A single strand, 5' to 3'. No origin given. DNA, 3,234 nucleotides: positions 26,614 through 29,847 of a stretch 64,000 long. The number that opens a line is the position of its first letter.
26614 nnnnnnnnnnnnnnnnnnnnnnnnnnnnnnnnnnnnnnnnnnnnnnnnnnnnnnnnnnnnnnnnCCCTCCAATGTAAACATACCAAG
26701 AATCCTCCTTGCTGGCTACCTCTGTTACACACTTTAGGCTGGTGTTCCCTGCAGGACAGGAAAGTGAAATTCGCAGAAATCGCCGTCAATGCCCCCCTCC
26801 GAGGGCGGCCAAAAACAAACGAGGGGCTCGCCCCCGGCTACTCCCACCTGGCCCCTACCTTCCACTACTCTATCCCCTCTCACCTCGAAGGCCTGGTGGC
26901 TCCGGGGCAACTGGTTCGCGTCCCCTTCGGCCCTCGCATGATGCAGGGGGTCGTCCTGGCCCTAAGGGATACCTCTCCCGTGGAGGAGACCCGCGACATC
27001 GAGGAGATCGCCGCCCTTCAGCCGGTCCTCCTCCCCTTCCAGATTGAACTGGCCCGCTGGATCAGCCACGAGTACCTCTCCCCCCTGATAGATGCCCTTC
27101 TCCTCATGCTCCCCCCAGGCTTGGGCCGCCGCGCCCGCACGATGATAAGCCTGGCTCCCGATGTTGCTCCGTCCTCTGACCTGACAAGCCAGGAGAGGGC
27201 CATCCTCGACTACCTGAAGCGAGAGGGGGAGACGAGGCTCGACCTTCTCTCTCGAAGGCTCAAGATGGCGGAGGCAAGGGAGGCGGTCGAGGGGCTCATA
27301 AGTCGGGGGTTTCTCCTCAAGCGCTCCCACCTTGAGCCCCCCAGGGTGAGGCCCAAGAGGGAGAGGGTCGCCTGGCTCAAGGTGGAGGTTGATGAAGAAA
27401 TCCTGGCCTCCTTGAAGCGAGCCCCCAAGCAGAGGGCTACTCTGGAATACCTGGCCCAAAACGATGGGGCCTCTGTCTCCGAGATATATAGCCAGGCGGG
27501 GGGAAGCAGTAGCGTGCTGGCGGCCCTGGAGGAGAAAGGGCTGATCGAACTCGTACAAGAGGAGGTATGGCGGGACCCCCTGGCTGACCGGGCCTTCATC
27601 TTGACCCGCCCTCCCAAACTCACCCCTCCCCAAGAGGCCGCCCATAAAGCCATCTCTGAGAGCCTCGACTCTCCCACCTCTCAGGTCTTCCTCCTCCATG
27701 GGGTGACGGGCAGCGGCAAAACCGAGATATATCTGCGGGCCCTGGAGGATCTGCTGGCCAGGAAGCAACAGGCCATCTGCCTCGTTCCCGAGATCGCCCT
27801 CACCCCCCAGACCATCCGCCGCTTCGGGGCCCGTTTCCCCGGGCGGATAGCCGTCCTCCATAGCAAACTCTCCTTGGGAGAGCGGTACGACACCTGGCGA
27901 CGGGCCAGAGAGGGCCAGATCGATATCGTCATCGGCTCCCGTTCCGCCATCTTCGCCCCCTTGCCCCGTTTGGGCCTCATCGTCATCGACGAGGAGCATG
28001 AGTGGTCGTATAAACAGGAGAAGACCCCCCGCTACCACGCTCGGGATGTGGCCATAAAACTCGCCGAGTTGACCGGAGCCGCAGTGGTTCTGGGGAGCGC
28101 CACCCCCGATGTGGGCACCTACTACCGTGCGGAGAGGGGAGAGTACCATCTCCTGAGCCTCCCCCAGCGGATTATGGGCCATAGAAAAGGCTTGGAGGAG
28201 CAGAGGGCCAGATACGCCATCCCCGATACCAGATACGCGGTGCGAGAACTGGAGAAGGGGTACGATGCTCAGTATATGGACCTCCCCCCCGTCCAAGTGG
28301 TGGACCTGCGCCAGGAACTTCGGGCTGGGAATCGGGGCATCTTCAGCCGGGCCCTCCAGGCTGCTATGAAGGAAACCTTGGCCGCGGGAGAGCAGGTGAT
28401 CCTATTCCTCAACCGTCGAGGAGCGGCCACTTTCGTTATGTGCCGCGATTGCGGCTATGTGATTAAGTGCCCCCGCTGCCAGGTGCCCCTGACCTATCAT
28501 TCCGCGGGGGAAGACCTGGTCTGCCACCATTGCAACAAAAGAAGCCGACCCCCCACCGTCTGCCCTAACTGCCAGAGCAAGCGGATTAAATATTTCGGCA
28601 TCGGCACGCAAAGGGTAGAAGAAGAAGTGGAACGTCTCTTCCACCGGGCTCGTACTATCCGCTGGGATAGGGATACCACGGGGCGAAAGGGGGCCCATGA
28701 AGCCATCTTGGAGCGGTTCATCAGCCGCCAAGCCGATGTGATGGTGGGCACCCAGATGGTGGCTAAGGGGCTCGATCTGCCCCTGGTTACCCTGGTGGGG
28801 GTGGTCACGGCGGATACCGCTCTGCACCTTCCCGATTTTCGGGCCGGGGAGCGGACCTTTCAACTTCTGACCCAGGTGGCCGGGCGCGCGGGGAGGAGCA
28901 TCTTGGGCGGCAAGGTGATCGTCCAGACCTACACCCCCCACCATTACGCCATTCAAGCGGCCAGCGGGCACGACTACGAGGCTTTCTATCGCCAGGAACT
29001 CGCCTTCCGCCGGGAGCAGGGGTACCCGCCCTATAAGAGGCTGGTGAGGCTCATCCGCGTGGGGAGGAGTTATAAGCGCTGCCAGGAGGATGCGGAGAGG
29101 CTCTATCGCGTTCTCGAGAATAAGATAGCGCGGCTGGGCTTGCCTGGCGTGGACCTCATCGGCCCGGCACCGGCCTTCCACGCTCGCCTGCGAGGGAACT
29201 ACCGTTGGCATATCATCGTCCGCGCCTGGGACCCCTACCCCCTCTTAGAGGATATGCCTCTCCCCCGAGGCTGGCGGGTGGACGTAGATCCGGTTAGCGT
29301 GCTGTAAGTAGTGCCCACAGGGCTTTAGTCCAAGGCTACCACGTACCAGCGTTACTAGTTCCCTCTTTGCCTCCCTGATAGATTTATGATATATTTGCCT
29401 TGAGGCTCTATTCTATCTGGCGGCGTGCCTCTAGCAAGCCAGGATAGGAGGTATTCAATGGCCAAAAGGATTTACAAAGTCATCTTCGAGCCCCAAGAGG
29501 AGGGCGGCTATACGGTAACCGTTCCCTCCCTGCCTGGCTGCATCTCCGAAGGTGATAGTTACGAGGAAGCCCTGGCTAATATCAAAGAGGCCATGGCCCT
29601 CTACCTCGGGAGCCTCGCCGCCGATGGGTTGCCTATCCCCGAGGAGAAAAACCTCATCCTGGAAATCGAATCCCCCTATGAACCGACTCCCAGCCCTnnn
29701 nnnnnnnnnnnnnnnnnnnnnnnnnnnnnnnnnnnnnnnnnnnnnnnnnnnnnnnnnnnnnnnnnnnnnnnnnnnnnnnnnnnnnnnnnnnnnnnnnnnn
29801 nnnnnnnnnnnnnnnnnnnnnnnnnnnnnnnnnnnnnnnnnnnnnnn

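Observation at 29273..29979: hicB-hicA mini-insertion behind priA, flanked by 36-bp direct repeats of the priA terminus that differ only at synonymous sites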

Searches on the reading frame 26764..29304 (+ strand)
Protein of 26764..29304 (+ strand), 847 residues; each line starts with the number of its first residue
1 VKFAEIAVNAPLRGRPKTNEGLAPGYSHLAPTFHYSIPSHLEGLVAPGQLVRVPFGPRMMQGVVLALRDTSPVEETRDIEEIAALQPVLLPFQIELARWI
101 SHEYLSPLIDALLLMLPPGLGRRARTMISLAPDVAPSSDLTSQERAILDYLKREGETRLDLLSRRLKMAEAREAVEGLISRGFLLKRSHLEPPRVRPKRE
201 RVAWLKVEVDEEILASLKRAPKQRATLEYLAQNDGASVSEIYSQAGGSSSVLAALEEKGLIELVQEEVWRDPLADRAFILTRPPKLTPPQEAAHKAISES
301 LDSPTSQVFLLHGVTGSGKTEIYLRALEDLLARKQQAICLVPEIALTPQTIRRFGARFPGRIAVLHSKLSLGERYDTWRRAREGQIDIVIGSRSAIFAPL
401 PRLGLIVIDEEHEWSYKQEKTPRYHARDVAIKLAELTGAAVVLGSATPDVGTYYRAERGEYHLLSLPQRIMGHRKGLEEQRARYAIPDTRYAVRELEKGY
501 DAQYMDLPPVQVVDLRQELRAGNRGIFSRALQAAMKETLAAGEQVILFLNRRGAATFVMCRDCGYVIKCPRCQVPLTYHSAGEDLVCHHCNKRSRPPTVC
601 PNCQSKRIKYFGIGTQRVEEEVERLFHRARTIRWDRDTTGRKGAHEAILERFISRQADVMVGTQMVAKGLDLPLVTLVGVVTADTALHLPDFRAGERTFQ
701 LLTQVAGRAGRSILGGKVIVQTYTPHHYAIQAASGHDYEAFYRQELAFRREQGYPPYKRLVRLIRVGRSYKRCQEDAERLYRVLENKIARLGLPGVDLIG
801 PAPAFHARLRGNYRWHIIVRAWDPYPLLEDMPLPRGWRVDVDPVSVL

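Call 8: search_protein_families(library=pfam, proteins=[window:26764-29304:+], max_evalue=0.01)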
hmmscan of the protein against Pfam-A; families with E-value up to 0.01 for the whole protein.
window:26764-29304:+ (847 aa): 7 families
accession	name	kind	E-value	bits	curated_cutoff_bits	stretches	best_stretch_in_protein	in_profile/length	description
PF17764.6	PriA_3primeBD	-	8.4e-21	74.1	22.7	1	29-117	8-96/96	3'DNA-binding domain (3'BD)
PF00270.35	DEAD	-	3e-17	63.3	26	1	288-449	2-161/167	DEAD/DEAH box helicase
PF04851.21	ResIII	-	4.3e-14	53.2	22.5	1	285-449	3-163/164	Type III restriction enzyme, res subunit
PF18074.6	PriA_C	-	1.1e-10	42.6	26.9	1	756-824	1-66/95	Primosomal protein N C-terminal domain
PF00271.37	Helicase_C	-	2.3e-09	37.9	23.5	1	642-711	51-108/110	Helicase conserved C-terminal domain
PF18319.7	Zn_ribbon_PriA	-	3.1e-08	33.9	26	1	569-594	1-26/27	PriA DNA helicase Cys-rich region (CRR) domain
PF07191.17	Zn_ribbon_6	-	0.0017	18.7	25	1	567-606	1-38/67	Double zinc ribbon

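Call 11: find_encoding_contigs(protein=window:26764-29304:+, flank=5000, max_places=10)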
Protein window:26764-29304:+ (847 aa): no gene with exactly this product is on record in the collection.

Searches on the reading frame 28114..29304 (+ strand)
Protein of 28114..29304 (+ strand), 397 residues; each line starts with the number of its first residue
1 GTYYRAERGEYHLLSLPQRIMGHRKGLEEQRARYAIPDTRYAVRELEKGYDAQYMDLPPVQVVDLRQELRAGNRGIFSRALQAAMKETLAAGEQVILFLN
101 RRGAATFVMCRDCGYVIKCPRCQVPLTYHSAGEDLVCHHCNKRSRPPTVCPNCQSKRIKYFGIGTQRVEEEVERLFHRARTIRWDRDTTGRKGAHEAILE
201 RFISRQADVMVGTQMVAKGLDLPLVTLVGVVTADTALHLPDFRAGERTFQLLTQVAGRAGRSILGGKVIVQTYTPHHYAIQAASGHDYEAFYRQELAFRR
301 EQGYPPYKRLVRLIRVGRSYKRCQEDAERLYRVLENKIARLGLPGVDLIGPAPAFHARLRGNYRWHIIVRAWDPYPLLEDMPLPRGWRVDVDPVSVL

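Call 12: find_related_loci(query=window:28114-29304:+, collection=genome_contigs, flank=6000)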
Query window:28114-29304:+ (397 aa) in genome_contigs; peptide patterns used: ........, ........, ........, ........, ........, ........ (x = any residue, [..] = any of these).
599 stretches matched a pattern (row limit reached: there are more); 589 encode a relative of the query (tblastn E <= 1e-3); the best 80 are kept; 80 distinct loci.
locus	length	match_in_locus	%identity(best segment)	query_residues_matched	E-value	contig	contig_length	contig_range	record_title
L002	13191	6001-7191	94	1-397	0e+0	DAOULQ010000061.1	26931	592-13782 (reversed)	MAG TPA_asm: Anaerolineae bacterium isolate W31_47 k127_844349, whole genome shotgun sequence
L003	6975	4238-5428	71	2-397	0e+0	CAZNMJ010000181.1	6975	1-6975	MAG TPA_asm: uncultured Anaerolineales bacterium isolate SRP239594_co1_144 genome assembly, contig: NODE_7000_length_697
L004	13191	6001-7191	70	2-397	0e+0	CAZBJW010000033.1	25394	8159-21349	MAG TPA_asm: uncultured Anaerolineales bacterium isolate binchicken_co294_156 genome assembly, contig: NODE_2320_length_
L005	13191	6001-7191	70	2-397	0e+0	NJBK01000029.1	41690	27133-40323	MAG: Chloroflexi bacterium B3_Chlor 586, whole genome shotgun sequence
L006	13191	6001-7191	71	2-397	0e+0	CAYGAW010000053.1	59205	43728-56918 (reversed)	MAG TPA_asm: uncultured Anaerolineales bacterium isolate ERP108616_co1_293 genome assembly, contig: k119_1287414, whole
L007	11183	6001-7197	71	1-397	0e+0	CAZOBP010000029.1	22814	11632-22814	MAG TPA_asm: uncultured Anaerolineales bacterium isolate binchicken_co228_446 genome assembly, contig: NODE_2992_length_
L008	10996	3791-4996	69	2-397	0e+0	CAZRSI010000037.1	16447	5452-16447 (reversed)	MAG TPA_asm: uncultured Anaerolineae bacterium isolate binchicken_co6_220 genome assembly, contig: NODE_3709_length_1644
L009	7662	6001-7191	68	2-397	0e+0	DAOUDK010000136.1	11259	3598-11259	MAG TPA_asm: Anaerolineae bacterium isolate M42_99 k117_1089328, whole genome shotgun sequence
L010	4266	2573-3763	68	2-397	0e+0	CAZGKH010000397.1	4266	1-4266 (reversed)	MAG TPA_asm: uncultured Anaerolineae bacterium isolate binchicken_co275_239 genome assembly, contig: NODE_41471_length_4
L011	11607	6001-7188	73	3-397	0e+0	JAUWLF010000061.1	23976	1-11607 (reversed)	MAG: Chloroflexota bacterium isolate CSMAG_2365 CSMAG_2365_k141_413629_length_23976_cov_24.9778, whole genome shotgun se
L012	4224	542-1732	69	2-397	0e+0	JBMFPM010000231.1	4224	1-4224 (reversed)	MAG: Anaerolineae bacterium isolate KM4338-63 NODE_10139_length_4224_cov_3.140082, whole genome shotgun sequence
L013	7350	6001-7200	68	2-397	0e+0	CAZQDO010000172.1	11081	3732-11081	MAG TPA_asm: uncultured Anaerolineae bacterium isolate binchicken_co338_52 genome assembly, contig: NODE_1511_length_110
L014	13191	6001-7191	67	2-397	0e+0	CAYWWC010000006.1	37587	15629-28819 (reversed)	MAG TPA_asm: uncultured Anaerolineae bacterium isolate SRP077602_co7_465 genome assembly, contig: NODE_5188_length_37587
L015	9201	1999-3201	67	2-397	0e+0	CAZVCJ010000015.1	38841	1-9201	MAG TPA_asm: uncultured Anaerolineae bacterium isolate SRP178699_co1_610 genome assembly, contig: NODE_990_length_38841_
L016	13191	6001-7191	67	2-397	0e+0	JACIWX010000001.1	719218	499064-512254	MAG: Chloroflexota bacterium isolate MAG-37 Chloroflexota_E3_bin22_Scaffold_1, whole genome shotgun sequence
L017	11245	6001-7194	70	2-397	0e+0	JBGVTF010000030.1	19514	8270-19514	MAG: Anaerolineae bacterium isolate S_237_B7 k127_439721, whole genome shotgun sequence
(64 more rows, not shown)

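Call 72: search_protein_families(library=pfam, proteins=[L002:8468-9358:-, L002:7356-8462:-, L002:9426-10055:+, L017:8368-9591:+], max_evalue=0.001)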
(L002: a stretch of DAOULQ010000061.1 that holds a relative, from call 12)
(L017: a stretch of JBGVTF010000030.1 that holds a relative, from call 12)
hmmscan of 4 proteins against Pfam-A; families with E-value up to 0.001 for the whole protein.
L002:8468-9358:- (297 aa): 2 families
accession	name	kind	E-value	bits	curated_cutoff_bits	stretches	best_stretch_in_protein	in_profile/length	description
PF01555.25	N6_N4_Mtase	-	6.3e-31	108.5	26.7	2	42-118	141-220/221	DNA methylase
PF13847.12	Methyltransf_31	-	0.0002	21.5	27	0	79-123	3-50/145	Methyltransferase domain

L002:7356-8462:- (369 aa): 1 family
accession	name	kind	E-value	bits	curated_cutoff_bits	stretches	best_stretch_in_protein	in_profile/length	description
PF09019.17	EcoRII-C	-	0.00098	19.7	25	0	217-250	26-59/165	EcoRII C terminal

L002:9426-10055:+ (210 aa): 0 families

L017:8368-9591:+ (408 aa): 1 family
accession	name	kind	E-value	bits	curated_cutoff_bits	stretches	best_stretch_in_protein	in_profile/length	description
PF04055.27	Radical_SAM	-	1e-21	78.2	29.5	1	150-306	4-165/166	Radical SAM superfamily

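Call 76: search_protein_families(library=pfam, alignment_id=A1, max_evalue=0.00001)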
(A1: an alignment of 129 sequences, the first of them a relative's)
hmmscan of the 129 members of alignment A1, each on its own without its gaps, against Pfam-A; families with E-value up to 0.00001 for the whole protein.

A. member 1, L002:7356-8462:- (369 aa): 0 families

B. families by the number of members that match (of 129 scanned): 124 families (the first 25 are shown)
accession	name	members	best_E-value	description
PF02782.22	FGGY_C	8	2e-46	FGGY family of carbohydrate kinases, C-terminal domain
PF03764.24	EFG_IV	4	6.8e-51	Elongation factor G, domain IV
PF10988.14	DUF2807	4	7.9e-37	Putative auto-transporter adhesin, head GIN domain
PF14492.12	EFG_III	4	1.1e-33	Elongation Factor G, domain III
PF00679.30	EFG_C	4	6e-31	Elongation factor G C-terminus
PF01476.26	LysM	4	1.3e-24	LysM domain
PF22042.2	EF-G_D2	4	1.5e-20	Elongation factor G domain 2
PF03144.31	GTP_EFTU_D2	4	5e-18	Elongation factor Tu domain 2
PF12728.13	HTH_17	4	1.8e-14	Helix-turn-helix domain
PF00376.29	MerR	4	1.2e-07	MerR family regulatory protein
PF03702.20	AnmK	3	1.2e-89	Anhydro-N-acetylmuramic acid kinase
PF07991.19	KARI_N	3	1.3e-54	Acetohydroxy acid isomeroreductase, NADPH-binding domain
PF01450.25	KARI_C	3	2.8e-26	Ketol-acid reductoisomerase, C-terminal domain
PF03446.21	NAD_binding_2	3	3.5e-11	NAD binding domain of 6-phosphogluconate dehydrogenase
PF13411.12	MerR_1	3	5e-09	MerR HTH family regulatory protein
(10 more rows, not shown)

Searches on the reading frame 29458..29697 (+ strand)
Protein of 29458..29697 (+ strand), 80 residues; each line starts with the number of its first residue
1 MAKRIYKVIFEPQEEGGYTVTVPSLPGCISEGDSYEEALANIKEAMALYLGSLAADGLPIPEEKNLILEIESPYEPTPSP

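Call 8: search_protein_families(library=pfam, proteins=[window:29458-29697:+], max_evalue=0.01)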
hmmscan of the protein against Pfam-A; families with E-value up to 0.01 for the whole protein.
window:29458-29697:+ (80 aa): 2 families
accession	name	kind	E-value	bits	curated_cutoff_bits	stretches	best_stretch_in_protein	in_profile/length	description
PF15919.11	HicB_lk_antitox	-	7e-14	52.5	27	1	6-66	1-61/123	HicB_like antitoxin of bacterial toxin-antitoxin system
PF21748.3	UPF0150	-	5.4e-05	23.5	27.3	1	9-61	11-64/64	UPF0150-like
